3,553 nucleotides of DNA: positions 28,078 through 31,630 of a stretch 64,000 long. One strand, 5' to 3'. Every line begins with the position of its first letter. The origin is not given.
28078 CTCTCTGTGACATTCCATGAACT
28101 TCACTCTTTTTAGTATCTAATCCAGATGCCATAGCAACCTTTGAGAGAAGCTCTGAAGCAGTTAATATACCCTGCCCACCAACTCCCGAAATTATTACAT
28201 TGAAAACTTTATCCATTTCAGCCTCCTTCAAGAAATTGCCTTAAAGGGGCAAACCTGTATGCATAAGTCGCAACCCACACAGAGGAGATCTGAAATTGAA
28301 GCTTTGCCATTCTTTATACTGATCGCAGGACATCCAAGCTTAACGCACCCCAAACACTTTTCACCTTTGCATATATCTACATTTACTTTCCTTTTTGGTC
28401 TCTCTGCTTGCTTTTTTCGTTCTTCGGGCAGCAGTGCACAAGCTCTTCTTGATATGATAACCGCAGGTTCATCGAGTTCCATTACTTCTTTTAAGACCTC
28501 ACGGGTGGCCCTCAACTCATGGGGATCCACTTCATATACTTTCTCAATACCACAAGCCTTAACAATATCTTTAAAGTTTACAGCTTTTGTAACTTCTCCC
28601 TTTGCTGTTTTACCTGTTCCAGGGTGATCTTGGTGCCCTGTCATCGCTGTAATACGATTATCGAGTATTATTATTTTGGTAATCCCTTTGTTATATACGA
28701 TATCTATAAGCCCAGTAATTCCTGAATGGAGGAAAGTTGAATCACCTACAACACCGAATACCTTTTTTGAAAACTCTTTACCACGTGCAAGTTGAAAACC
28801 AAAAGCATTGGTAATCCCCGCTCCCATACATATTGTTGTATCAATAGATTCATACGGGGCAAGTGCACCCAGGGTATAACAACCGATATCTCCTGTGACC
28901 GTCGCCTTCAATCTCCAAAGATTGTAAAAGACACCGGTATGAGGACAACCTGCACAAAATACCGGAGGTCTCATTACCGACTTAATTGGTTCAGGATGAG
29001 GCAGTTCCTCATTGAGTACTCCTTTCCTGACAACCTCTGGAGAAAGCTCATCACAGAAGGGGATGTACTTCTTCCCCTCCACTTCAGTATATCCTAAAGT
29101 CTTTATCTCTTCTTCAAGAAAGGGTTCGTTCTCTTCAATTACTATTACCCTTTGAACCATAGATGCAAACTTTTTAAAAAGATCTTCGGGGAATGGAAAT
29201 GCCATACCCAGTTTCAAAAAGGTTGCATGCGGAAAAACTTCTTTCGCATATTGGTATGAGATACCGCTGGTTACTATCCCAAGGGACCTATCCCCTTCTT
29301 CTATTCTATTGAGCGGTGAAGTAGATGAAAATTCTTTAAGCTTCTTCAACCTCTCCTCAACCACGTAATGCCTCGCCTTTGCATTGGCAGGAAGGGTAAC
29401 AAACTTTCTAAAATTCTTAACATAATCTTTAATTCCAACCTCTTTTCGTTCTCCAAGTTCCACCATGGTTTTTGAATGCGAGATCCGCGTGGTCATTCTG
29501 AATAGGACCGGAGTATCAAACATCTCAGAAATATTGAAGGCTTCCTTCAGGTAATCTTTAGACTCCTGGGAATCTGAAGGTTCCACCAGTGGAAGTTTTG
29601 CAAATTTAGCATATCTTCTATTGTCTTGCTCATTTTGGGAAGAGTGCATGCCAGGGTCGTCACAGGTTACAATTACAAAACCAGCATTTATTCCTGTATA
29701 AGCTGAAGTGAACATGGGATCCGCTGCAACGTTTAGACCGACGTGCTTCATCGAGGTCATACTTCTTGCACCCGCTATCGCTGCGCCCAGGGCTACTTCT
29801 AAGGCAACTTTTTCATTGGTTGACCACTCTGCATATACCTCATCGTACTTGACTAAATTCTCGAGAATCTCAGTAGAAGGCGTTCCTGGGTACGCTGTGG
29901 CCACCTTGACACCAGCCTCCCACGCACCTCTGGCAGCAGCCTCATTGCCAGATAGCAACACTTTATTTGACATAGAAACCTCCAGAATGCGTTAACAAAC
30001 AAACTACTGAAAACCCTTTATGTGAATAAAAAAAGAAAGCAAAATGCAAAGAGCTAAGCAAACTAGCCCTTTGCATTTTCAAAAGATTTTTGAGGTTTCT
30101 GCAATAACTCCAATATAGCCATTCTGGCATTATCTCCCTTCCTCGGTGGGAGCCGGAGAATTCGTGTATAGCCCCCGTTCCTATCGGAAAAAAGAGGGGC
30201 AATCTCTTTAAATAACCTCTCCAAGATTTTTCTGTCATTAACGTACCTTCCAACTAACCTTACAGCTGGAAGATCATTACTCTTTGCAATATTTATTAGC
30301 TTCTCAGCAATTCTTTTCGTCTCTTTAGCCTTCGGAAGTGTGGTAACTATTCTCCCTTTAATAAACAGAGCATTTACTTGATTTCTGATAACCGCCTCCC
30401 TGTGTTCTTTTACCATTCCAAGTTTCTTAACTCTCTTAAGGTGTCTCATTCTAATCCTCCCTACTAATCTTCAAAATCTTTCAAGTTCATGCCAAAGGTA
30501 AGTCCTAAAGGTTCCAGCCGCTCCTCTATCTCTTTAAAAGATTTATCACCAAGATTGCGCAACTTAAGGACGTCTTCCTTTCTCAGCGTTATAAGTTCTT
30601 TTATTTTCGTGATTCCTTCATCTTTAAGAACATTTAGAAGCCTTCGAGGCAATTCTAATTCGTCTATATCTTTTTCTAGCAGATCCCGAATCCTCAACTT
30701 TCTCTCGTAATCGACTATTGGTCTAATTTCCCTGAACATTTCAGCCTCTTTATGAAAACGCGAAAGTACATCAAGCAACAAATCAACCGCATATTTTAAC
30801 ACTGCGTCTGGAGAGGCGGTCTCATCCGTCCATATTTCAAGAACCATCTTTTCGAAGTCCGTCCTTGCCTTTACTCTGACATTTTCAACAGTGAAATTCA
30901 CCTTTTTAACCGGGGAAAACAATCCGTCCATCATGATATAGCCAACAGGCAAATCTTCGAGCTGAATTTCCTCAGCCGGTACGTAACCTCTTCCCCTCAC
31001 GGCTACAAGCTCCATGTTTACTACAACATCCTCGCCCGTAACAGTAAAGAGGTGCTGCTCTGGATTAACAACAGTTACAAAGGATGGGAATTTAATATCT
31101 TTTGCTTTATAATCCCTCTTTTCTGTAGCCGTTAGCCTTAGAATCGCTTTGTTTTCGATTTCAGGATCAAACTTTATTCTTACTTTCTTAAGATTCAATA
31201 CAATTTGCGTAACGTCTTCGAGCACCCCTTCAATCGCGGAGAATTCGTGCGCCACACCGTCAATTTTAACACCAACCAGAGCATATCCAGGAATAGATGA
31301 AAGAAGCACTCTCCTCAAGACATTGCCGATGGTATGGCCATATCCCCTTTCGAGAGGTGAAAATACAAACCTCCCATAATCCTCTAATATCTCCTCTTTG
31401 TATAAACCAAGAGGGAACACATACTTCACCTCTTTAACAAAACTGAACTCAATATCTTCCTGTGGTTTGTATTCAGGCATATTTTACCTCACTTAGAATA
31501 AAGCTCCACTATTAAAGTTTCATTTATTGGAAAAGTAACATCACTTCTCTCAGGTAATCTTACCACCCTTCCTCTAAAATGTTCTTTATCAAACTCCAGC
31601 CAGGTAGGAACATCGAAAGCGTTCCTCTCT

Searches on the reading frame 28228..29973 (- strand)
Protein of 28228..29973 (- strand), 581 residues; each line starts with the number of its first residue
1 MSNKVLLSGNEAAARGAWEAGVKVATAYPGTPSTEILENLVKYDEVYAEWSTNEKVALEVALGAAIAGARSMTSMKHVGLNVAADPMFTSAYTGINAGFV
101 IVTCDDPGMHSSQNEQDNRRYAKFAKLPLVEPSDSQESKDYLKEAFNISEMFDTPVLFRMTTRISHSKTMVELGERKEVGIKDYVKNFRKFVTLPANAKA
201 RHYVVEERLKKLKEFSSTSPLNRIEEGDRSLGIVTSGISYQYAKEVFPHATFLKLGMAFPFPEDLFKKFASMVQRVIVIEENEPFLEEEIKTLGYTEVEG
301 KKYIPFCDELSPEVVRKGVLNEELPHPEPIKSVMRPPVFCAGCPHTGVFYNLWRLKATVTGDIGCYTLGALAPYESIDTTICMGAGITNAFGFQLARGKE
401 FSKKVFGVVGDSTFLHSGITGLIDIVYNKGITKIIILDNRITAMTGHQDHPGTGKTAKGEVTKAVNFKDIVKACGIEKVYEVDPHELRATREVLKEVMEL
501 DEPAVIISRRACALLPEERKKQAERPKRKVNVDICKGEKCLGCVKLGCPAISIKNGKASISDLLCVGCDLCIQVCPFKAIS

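Call 47: search_protein_families(library=pfam, proteins=[window:28228-29973:-], max_evalue=0.001)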
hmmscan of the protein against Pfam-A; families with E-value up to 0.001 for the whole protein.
window:28228-29973:- (581 aa): 4 families
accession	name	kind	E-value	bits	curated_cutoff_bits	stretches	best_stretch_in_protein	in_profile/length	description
PF02775.26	TPP_enzyme_C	-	3e-24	86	21.9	1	362-506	1-149/151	Thiamine pyrophosphate enzyme, C-terminal TPP binding domain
PF01855.24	POR_N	-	1.1e-14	55.2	27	1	16-188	2-180/231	Pyruvate flavodoxin/ferredoxin oxidoreductase, thiamine diP-bdg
PF00037.32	Fer4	-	1e-05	25.6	21.1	1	563-581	6-24/24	4Fe-4S binding domain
PF14697.11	Fer4_21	-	0.00054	20.5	35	0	538-580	6-57/59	4Fe-4S dicluster domain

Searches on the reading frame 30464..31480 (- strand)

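Call 47: search_protein_families(library=pfam, proteins=[window:30464-31480:-], max_evalue=0.001)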
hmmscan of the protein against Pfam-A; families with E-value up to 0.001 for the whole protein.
window:30464-31480:- (338 aa): 4 families
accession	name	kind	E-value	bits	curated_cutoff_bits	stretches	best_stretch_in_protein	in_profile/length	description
PF01000.31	RNA_pol_A_bac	-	2.3e-27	96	33.9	1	71-189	1-119/119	RNA polymerase Rpb3/RpoA insert domain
PF01193.29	RNA_pol_L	-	8.1e-22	77.2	24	1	42-236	2-71/74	RNA polymerase Rpb3/Rpb11 dimerisation domain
PF03118.21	RNA_pol_A_CTD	-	2.3e-16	59.7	23.8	1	264-323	7-66/67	Bacterial RNA polymerase, alpha chain C terminal domain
PF13656.11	RNA_pol_L_2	-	0.00041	20.4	27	0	210-244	40-74/75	RNA polymerase Rpb3/Rpb11 dimerisation domain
